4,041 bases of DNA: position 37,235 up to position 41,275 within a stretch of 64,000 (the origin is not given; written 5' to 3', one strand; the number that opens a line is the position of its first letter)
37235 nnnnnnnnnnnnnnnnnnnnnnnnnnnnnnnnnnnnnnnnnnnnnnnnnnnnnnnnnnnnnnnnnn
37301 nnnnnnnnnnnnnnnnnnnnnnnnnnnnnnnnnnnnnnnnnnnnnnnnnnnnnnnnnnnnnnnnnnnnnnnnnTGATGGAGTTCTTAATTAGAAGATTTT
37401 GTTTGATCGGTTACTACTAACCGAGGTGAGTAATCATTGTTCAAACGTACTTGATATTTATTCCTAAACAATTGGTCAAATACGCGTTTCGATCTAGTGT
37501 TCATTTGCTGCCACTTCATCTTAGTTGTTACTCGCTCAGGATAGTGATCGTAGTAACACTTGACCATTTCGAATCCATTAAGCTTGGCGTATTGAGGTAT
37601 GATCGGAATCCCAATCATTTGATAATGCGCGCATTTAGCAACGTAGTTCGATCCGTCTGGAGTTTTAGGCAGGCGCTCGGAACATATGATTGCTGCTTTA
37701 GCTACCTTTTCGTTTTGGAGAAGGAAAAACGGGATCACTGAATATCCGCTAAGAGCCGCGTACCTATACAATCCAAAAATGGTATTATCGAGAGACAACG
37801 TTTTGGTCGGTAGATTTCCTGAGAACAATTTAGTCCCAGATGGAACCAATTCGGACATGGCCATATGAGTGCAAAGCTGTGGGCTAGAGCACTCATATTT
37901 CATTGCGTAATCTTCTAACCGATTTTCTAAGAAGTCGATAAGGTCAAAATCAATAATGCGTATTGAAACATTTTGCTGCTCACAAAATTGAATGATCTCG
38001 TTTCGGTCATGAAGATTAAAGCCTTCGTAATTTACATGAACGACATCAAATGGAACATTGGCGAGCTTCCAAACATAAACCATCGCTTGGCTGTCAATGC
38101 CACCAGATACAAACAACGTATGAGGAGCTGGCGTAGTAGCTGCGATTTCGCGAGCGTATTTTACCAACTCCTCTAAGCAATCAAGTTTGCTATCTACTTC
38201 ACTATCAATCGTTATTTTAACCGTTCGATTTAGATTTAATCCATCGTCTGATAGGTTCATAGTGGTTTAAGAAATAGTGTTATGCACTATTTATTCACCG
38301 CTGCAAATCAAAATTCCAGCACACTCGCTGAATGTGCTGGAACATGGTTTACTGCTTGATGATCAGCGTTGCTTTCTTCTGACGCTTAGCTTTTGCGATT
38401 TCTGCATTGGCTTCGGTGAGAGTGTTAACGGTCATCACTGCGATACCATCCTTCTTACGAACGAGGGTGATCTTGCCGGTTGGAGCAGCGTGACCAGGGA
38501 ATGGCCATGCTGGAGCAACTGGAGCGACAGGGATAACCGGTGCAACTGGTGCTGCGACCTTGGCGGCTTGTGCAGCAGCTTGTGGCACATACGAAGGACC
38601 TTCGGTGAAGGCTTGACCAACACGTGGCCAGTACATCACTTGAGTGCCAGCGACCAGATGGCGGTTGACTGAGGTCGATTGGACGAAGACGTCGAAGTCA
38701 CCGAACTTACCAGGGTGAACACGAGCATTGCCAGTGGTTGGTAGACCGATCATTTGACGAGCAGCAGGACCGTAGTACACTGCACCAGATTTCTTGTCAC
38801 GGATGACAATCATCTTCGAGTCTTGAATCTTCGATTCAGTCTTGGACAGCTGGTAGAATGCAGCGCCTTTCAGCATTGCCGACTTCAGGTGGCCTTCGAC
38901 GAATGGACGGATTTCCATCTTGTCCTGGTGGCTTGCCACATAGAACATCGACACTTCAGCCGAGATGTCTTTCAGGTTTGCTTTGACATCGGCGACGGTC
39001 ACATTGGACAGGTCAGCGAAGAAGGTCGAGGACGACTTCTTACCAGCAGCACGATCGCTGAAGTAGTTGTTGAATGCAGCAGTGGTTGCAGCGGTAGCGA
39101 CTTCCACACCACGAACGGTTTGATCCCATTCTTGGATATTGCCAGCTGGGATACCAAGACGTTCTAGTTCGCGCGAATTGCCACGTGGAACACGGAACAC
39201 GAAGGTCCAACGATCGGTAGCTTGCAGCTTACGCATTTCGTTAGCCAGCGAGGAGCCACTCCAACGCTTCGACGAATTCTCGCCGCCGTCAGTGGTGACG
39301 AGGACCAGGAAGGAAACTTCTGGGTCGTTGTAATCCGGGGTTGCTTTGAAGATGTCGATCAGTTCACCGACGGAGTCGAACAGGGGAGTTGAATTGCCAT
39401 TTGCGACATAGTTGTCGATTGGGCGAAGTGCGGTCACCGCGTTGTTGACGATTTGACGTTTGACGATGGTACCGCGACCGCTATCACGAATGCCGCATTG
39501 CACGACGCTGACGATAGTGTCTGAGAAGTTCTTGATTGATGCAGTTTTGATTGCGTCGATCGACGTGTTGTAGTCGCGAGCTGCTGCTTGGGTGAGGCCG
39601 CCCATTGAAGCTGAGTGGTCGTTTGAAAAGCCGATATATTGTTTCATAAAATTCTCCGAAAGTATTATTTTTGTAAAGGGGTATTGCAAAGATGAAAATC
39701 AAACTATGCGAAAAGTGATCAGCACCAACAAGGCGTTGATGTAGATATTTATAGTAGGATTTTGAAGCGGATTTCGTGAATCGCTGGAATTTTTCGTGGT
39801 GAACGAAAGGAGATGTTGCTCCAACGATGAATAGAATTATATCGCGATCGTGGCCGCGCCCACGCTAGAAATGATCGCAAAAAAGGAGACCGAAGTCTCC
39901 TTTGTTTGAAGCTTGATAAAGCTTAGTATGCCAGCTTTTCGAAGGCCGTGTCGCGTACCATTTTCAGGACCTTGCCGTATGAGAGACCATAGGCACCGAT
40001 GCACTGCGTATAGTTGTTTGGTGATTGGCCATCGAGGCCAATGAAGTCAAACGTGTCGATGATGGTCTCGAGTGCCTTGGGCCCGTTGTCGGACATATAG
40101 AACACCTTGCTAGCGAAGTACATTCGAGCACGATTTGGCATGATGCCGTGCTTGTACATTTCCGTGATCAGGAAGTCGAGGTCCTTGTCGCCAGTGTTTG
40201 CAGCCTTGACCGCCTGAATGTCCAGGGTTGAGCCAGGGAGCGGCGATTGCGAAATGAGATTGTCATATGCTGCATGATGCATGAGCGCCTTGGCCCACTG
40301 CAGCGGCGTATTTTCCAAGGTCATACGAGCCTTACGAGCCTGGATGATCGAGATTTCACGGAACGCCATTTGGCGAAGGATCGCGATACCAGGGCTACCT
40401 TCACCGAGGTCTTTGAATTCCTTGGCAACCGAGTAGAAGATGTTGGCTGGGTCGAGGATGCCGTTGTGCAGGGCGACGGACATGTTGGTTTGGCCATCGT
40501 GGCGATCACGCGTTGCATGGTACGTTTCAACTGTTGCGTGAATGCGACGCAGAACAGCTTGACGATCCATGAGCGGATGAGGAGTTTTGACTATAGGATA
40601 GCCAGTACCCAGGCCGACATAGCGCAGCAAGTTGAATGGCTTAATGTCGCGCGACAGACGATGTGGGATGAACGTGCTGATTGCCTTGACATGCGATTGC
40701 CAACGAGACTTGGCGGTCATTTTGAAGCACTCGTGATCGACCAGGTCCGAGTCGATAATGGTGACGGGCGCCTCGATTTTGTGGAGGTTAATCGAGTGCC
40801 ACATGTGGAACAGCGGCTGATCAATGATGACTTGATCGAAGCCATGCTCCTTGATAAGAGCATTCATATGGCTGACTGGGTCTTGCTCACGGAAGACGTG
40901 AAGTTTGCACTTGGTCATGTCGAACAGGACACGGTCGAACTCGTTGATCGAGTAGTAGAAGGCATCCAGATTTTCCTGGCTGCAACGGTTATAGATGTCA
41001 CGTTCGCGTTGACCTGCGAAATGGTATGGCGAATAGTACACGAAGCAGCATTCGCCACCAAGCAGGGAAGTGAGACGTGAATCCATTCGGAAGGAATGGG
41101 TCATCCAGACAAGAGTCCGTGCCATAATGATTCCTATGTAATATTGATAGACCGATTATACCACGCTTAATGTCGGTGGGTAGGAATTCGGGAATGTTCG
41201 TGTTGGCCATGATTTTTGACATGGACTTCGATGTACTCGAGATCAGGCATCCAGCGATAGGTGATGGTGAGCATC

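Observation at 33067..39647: Tandem duplicated module of a PP-loop ATP pyrophosphatase and an S8 peptidase with a Cys-rich tail, next to vWA and CxxC proteins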

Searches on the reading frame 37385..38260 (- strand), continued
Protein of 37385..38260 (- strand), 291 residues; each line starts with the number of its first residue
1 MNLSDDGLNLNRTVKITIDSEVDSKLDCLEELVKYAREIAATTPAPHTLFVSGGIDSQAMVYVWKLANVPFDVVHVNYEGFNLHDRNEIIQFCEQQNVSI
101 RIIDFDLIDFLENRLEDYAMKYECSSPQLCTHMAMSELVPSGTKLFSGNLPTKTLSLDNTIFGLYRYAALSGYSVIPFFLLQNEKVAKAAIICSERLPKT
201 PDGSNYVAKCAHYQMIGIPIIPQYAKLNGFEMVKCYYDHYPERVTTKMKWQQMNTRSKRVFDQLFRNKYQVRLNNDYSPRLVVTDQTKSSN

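Call 89: find_related_loci(query=L064:7920-8888:+, collection=metagenome_contigs, flank=8000)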
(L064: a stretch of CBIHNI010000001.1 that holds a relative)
Query L064:7920-8888:+ (322 aa) in metagenome_contigs; peptide patterns used: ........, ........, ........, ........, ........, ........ (x = any residue, [..] = any of these).
49 stretches matched a pattern, but none encodes a relative of the query by tblastn (E <= 1e-3).
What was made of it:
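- A metagenome scan for more found nothing (call 89).
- Tried and rejected: The metagenome scan using the Bdellovibrio protein found nothing (call 89).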

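Call 92: search_protein_families(library=pfam, proteins=[L057:5325-5957:+, L054:10413-11186:+, L015:3258-3914:+, L010:3885-5972:+, L028:6770-8809:+], max_evalue=0.01)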
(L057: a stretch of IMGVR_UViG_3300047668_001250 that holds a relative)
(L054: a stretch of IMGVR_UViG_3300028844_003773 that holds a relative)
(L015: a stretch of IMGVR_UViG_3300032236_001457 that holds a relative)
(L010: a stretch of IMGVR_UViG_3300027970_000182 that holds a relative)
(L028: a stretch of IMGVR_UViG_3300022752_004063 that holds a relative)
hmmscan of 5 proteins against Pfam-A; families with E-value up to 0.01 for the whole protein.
L057:5325-5957:+ (210 aa): 0 families

L054:10413-11186:+ (257 aa): 1 family
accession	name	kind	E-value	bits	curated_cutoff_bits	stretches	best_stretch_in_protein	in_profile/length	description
PF13640.12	2OG-FeII_Oxy_3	-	1.6e-05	26.2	27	1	144-231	4-94/98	2OG-Fe(II) oxygenase superfamily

L015:3258-3914:+ (218 aa): 2 families
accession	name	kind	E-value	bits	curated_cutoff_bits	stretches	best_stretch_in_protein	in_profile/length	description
PF13759.12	2OG-FeII_Oxy_5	-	5e-19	69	27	1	78-185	1-101/101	Putative 2OG-Fe(II) oxygenase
PF13640.12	2OG-FeII_Oxy_3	-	0.0007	20.9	27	1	89-185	14-96/98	2OG-Fe(II) oxygenase superfamily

L010:3885-5972:+ (695 aa): 1 family
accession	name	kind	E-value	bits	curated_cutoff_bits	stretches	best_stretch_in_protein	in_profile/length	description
PF00082.27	Peptidase_S8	-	3.4e-17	63.1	21.8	1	116-341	1-259/288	Subtilase family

L028:6770-8809:+ (679 aa): 8 families
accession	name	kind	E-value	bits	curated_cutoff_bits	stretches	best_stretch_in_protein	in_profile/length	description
PF00082.27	Peptidase_S8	-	1.9e-22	80.4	21.8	1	112-327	1-251/288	Subtilase family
PF01079.26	Hint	-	2.6e-07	30.9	29.7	1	538-654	12-129/213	Hint module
PF08517.17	AXH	-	1.8e-06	28.9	33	1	542-641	3-111/116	Ataxin-1 and HBP1 module (AXH)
PF13403.11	Hint_2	-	1.9e-05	25.5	28.4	0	538-583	1-45/147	Hint domain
PF07591.16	PT-HINT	-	2e-05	25.3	27.7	1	549-636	5-88/137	Pretoxin HINT domain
PF05203.21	Hom_end_hint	-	5.2e-05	23.8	32.1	1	539-576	1-38/228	Hom_end-associated Hint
PF14890.11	Intein_splicing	-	0.0015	18.8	35.8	0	548-677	3-152/155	Intein splicing domain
PF14623.11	Vint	-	0.002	18.4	27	1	539-618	2-71/166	Hint-domain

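Call 94: search_protein_families(library=pfam, alignment_id=A1, max_evalue=0.01)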
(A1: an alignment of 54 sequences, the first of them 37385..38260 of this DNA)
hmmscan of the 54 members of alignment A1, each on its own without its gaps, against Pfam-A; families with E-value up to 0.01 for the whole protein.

A. member 1, window:37385-38260:- (291 aa): 2 families
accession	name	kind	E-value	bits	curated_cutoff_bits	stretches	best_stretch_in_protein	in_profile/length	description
PF01171.26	ATP_bind_3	-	0.0011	19.1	27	1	51-116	6-77/182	PP-loop family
PF06508.19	QueC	-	0.0035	17.3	22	1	50-117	5-73/210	Queuosine biosynthesis protein QueC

B. families by the number of members that match (of 54 scanned): 5 families
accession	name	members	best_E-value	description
PF06508.19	QueC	35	4.4e-07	Queuosine biosynthesis protein QueC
PF01171.26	ATP_bind_3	24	2.1e-06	PP-loop family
PF00733.27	Asn_synthase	2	0.0028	Asparagine synthase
PF00248.27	Aldo_ket_red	1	0.0029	Aldo/keto reductase family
PF09641.16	DUF2026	1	0.0057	Protein of unknown function (DUF2026)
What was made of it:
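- On Asparagine synthetase B-type (AS-like) amidotransferases and lactam synthetases: Only 2 of 54 family members give a weak Asn_synthase hit (call 94).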

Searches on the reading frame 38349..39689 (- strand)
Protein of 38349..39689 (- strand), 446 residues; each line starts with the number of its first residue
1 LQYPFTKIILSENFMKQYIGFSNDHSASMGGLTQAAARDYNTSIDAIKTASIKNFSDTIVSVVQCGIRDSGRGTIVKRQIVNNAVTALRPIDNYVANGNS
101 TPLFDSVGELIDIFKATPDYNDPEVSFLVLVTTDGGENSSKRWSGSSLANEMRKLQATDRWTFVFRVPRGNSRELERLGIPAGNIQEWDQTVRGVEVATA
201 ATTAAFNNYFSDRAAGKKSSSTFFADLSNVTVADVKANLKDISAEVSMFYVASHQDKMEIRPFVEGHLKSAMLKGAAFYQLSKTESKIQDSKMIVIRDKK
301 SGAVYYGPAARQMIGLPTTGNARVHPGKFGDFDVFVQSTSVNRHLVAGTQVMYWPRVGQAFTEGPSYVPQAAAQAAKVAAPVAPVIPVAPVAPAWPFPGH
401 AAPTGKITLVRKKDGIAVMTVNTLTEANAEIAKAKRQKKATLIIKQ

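Call 3: search_protein_families(library=pfam, proteins=[window:38349-39689:-], max_evalue=0.01)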
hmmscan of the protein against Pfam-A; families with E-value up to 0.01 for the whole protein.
window:38349-39689:- (446 aa): 0 families

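Call 6: search_protein_families(library=phrogs, proteins=[window:38349-39689:-], max_evalue=0.001)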
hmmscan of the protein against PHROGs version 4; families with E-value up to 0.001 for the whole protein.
window:38349-39689:- (446 aa): 2 families
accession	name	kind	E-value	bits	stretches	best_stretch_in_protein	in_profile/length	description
phrog_26613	-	unknown function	5.1e-103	346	1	9-354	5-344/345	-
phrog_7371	-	unknown function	3.8e-09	37.5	1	17-219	7-190/204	-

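Call 7: search_protein_families(library=ncbifam, proteins=[window:38349-39689:-], max_evalue=0.01)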
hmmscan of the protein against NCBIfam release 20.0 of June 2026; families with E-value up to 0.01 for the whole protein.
window:38349-39689:- (446 aa): 0 families

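Call 8: search_protein_families(library=padloc, proteins=[window:38349-39689:-], max_evalue=0.01)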
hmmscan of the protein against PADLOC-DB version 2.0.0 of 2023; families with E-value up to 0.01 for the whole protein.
window:38349-39689:- (446 aa): 0 families

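Call 13: search_dna_similar(query=window:38349-39689:-, collection=phages, mode=protein, max_rows=40, max_evalue=0.001)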
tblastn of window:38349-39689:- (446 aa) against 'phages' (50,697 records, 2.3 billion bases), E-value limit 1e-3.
Records with a match: 18; places in all: 18; records where one place covers at least 80% of the query: 0.
Best place of each record, by identity: <60% 18.
By first word of the organism name: Streptomyces 7; Mycobacterium 4; Caulobacter 2; Synechococcus 1; Virus 1; Rhizobium 1; Bacteriophage 1; Myxococcus 1.
By host as written in the record: Streptomyces lividans JI 1326 4; Caulobacter crescentus CB15 2; Mycobacterium smegmatis mc2 155 2; Streptomyces scabiei RL-34 2; - 2; Streptomyces griseofuscus ATCC 23916 1; Synechococcus elongatus PCC 7942 = FACHB-805 1; Mycobacterium smegmatis str. MC2 155 1; and 3 more.
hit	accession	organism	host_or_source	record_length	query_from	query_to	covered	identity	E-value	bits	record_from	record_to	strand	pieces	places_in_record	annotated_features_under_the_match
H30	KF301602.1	Caulobacter phage Cr30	Caulobacter crescentus CB15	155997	15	361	78%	53.9%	7e-117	382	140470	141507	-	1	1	hypothetical protein (x2)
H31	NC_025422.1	Caulobacter phage Cr30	Caulobacter crescentus CB15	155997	15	361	78%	53.9%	7e-117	382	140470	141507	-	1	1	hypothetical protein (x2)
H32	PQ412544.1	Streptomyces phage Quantum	Streptomyces lividans JI 1326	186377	18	352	75%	29.7%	1e-23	110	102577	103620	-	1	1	155: hypothetical protein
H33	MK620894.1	Streptomyces phage Kradal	Streptomyces griseofuscus ATCC 23916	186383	18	352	75%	29.7%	1e-23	110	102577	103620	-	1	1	156: hypothetical protein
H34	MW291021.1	Streptomyces phage EhyElimayoE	Streptomyces lividans JI 1326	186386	18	352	75%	29.7%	1e-23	110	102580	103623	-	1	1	157: hypothetical protein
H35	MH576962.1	Streptomyces phage Satis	Streptomyces lividans JI 1326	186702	18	352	75%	29.7%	1e-23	110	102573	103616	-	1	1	156: hypothetical protein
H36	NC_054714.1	Mycobacterium phage Phabba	Mycobacterium smegmatis mc2 155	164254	100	363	59%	37.1%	6e-26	117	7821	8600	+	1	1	hypothetical protein (x2)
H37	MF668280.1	Mycobacterium phage Phabba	Mycobacterium smegmatis mc2 155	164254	100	363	59%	37.1%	6e-26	117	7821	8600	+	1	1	hypothetical protein (x2)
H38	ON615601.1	Synechococcus phage BUCT-ZZ01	Synechococcus elongatus PCC 7942 = ...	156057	100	351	57%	38.6%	2e-30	130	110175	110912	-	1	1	hypothetical protein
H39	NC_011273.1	Mycobacterium phage Myrna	Mycobacterium smegmatis str. MC2 155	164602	100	352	57%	38.2%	2e-24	112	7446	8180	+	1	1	18: gp18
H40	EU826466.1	Mycobacterium phage Myrna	Mycobacterium sp.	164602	100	352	57%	38.2%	2e-24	112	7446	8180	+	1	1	18: hypothetical protein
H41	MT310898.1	Streptomyces phage Kela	Streptomyces scabiei RL-34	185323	95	349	57%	34.0%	9e-22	104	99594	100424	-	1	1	153: hypothetical protein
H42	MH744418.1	Streptomyces phage JustBecause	Streptomyces lividans JI 1326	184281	95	349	57%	34.0%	2e-21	103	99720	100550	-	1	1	155: hypothetical protein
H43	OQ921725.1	Streptomyces phage Frankenweenie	Streptomyces scabiei RL-34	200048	124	352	51%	33.3%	5e-21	102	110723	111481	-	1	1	169: minor tail protein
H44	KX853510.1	Virus Rctr197k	enrichment culture DAMO/AAA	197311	260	357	22%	44.1%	3e-16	88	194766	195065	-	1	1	conserved hypothetical protein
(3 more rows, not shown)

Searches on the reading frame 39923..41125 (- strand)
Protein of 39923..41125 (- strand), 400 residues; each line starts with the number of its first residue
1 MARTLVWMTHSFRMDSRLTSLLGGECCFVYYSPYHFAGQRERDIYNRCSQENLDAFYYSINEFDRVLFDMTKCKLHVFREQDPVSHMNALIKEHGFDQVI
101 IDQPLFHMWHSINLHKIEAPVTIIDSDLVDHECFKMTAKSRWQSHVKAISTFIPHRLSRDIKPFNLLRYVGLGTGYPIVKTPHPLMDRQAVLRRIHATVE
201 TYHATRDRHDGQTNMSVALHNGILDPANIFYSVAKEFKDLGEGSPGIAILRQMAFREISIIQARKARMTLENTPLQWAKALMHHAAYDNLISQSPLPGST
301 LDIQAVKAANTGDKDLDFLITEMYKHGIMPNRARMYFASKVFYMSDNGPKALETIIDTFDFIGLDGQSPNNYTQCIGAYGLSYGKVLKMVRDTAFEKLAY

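Call 3: search_protein_families(library=pfam, proteins=[window:39923-41125:-], max_evalue=0.01)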
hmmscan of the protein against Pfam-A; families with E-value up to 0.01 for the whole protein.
window:39923-41125:- (400 aa): 0 families

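Call 6: search_protein_families(library=phrogs, proteins=[window:39923-41125:-], max_evalue=0.001)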
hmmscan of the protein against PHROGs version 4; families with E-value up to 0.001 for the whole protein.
window:39923-41125:- (400 aa): 0 families

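Call 7: search_protein_families(library=ncbifam, proteins=[window:39923-41125:-], max_evalue=0.01)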
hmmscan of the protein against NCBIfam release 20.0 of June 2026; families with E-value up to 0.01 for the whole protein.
window:39923-41125:- (400 aa): 2 families
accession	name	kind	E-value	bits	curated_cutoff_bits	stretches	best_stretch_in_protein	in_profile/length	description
TIGR00591.1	phr2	superfamily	3.7e-05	23.2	550.05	1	303-377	339-413/453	deoxyribodipyrimidine photo-lyase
NF007955.0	PRK10674.1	equivalog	0.0044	16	506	1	194-339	211-350/472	deoxyribodipyrimidine photo-lyase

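Call 8: search_protein_families(library=padloc, proteins=[window:39923-41125:-], max_evalue=0.01)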
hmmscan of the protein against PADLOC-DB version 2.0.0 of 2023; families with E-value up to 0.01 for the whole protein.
window:39923-41125:- (400 aa): 0 families
